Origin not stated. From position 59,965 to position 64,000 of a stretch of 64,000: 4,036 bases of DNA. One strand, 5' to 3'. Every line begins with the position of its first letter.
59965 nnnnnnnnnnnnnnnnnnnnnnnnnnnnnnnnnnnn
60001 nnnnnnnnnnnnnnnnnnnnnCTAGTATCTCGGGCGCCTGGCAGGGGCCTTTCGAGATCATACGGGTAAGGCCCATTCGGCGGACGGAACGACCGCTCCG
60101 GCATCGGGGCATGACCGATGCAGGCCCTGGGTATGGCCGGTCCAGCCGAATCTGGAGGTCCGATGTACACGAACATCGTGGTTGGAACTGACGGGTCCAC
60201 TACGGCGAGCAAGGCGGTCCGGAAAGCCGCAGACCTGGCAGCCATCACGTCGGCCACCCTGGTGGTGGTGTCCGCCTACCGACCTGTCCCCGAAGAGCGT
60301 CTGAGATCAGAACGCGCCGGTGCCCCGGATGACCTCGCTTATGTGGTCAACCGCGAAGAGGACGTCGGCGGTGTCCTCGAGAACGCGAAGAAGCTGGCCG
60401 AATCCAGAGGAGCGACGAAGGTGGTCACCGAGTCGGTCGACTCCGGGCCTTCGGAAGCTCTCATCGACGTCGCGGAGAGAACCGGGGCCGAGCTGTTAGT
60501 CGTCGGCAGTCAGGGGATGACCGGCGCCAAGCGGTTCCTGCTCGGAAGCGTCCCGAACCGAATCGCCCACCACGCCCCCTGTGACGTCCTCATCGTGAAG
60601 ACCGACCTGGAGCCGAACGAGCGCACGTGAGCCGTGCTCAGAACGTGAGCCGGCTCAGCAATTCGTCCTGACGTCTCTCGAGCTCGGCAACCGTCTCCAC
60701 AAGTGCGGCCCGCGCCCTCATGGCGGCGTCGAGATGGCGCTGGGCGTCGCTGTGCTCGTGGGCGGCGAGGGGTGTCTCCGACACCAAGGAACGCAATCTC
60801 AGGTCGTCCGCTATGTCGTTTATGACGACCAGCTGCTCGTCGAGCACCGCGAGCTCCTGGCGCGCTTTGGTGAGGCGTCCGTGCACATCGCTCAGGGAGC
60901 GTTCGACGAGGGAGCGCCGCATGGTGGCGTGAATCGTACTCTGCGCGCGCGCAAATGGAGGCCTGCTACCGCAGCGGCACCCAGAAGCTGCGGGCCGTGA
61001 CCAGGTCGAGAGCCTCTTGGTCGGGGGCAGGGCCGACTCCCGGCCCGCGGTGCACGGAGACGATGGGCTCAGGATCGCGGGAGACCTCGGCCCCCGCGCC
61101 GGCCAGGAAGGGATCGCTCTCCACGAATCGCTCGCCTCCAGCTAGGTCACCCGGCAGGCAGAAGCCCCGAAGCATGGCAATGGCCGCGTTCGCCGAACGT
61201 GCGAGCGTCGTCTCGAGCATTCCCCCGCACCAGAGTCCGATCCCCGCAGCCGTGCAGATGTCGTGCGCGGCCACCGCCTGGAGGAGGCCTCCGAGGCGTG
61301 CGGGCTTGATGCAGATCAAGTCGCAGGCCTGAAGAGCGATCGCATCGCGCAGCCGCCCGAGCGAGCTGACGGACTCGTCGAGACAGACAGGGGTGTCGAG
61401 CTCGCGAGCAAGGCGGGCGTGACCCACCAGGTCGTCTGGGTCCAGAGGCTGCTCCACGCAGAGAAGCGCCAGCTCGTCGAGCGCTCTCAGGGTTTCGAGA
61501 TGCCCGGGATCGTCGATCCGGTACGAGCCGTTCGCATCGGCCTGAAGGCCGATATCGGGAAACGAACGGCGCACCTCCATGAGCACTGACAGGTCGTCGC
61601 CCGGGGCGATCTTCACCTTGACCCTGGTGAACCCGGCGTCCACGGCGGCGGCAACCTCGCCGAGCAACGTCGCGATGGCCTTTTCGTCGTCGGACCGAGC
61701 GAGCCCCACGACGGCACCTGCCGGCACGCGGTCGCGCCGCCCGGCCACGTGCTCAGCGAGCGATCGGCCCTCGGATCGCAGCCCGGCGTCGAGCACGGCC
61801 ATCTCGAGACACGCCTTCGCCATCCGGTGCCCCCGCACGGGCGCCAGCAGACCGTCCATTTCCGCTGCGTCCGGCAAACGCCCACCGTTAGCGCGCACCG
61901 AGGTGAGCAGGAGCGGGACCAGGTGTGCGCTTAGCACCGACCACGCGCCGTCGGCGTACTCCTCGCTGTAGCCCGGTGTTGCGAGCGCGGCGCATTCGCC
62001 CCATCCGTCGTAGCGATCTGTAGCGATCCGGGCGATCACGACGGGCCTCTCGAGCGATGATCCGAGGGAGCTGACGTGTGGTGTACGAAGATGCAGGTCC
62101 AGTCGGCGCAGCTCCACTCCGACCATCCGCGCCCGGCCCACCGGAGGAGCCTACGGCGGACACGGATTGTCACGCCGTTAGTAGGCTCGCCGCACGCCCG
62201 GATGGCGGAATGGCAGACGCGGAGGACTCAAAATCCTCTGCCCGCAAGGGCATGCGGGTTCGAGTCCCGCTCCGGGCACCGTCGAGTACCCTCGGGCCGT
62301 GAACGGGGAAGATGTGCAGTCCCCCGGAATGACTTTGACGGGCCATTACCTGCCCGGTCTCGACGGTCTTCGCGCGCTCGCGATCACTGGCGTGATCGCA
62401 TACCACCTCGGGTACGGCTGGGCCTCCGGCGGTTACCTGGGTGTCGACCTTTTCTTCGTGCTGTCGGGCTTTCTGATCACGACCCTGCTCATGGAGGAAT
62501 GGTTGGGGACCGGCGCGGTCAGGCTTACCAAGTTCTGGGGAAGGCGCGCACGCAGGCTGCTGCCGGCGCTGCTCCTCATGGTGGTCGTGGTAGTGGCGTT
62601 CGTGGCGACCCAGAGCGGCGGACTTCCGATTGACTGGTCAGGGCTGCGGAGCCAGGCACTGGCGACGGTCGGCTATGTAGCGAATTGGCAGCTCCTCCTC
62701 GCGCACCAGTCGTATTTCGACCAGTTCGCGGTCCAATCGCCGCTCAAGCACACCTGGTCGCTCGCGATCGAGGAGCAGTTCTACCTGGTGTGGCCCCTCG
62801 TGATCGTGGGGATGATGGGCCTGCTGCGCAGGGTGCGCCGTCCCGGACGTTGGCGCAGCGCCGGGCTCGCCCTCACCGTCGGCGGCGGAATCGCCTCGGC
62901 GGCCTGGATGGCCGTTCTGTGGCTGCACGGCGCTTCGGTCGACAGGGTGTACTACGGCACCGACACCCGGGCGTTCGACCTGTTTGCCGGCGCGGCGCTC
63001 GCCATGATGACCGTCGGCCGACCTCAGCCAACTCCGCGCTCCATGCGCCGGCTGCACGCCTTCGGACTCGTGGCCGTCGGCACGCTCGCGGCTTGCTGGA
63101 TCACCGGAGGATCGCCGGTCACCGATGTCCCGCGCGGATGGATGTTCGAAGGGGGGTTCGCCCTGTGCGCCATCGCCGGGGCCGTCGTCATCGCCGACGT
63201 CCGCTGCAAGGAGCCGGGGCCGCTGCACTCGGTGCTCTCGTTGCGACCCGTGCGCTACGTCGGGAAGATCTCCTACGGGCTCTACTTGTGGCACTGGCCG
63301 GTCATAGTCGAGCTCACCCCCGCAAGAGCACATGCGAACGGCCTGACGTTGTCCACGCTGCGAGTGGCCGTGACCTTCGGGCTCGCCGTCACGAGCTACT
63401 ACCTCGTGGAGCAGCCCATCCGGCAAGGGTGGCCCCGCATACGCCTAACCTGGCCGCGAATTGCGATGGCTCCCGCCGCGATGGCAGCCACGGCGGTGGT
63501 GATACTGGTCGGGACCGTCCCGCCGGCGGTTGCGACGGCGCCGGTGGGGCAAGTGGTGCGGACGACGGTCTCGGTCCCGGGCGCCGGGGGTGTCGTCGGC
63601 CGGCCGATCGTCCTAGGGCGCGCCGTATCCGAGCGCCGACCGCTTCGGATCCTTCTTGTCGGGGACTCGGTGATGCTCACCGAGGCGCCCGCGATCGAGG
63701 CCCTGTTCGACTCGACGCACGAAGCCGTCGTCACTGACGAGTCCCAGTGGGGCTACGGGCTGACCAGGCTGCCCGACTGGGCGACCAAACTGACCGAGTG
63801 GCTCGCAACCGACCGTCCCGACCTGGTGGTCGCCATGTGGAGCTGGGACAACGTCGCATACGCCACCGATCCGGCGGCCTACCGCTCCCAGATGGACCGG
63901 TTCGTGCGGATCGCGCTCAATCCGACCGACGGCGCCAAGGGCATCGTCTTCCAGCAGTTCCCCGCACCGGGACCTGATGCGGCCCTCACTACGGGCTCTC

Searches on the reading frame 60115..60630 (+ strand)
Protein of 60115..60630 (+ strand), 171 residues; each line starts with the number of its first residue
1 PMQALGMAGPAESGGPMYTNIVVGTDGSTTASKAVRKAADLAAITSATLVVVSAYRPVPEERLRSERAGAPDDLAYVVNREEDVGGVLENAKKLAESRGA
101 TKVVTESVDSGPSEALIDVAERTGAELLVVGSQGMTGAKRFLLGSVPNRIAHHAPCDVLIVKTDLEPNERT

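Call 66: search_protein_families(library=pfam, proteins=[window:60115-60630:+], max_evalue=1)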
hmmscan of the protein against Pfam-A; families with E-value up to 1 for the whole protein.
window:60115-60630:+ (171 aa): 1 family
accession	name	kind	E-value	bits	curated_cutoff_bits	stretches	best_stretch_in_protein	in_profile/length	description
PF00582.32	Usp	-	1.2e-32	113.8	24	1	17-162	1-141/141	Universal stress protein family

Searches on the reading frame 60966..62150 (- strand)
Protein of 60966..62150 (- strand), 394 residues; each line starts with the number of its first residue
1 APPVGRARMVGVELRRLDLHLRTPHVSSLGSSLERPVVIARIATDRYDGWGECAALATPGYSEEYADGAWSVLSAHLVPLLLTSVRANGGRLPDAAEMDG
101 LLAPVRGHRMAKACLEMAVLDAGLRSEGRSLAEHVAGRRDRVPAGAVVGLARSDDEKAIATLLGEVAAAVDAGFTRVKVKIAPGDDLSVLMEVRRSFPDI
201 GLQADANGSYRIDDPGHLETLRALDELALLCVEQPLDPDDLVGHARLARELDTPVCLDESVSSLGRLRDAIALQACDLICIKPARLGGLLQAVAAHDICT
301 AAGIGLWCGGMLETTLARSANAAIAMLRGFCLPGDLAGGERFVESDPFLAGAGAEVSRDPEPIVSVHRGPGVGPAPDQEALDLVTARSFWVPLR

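Call 9: search_protein_families(library=pfam, proteins=[window:60966-62150:-], max_evalue=0.001)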
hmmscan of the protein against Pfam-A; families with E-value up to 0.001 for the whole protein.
window:60966-62150:- (394 aa): 4 families
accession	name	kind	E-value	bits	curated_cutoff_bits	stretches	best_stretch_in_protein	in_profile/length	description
PF13378.12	MR_MLE_C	-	3e-36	125.6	29.4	1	165-379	5-218/219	Enolase C-terminal domain-like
PF02746.21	MR_MLE_N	-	4.7e-07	30.5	22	1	18-133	10-114/117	Mandelate racemase / muconate lactonizing enzyme, N-terminal domain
PF07476.17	MAAL_C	-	2.1e-05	24.3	27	1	254-323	141-209/249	Methylaspartate ammonia-lyase C-terminus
PF00113.28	Enolase_C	-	0.00019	21.3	21.5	1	225-307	147-232/296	Enolase, C-terminal TIM barrel domain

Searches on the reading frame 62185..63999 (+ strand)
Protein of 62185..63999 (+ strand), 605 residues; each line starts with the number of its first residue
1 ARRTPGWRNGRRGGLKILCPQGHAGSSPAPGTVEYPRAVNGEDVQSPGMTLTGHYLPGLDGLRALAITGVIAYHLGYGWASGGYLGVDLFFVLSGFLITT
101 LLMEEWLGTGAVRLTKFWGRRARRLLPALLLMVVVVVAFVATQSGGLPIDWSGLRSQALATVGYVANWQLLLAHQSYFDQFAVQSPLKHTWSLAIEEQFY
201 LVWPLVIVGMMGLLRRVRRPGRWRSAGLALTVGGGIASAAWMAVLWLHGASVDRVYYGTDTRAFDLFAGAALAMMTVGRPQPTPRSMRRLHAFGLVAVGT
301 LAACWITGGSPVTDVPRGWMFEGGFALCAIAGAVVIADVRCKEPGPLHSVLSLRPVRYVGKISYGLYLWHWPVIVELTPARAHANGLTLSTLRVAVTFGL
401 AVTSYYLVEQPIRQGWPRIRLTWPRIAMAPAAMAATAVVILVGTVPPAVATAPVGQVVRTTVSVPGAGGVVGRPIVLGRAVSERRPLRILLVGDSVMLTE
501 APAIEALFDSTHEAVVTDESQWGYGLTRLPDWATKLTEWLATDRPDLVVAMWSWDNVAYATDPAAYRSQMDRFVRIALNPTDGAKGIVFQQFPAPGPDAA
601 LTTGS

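Call 66: search_protein_families(library=pfam, proteins=[window:62185-63999:+], max_evalue=1)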
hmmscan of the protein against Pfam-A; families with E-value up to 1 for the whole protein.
window:62185-63999:+ (605 aa): 2 families
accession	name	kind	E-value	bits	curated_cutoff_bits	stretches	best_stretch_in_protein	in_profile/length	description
PF01757.29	Acyl_transf_3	-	1.5e-27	97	31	1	57-402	2-322/326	Acyltransferase domain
PF04311.20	DUF459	-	1.9e-06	27.8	27.2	1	488-551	1-66/197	Protein of unknown function (DUF459)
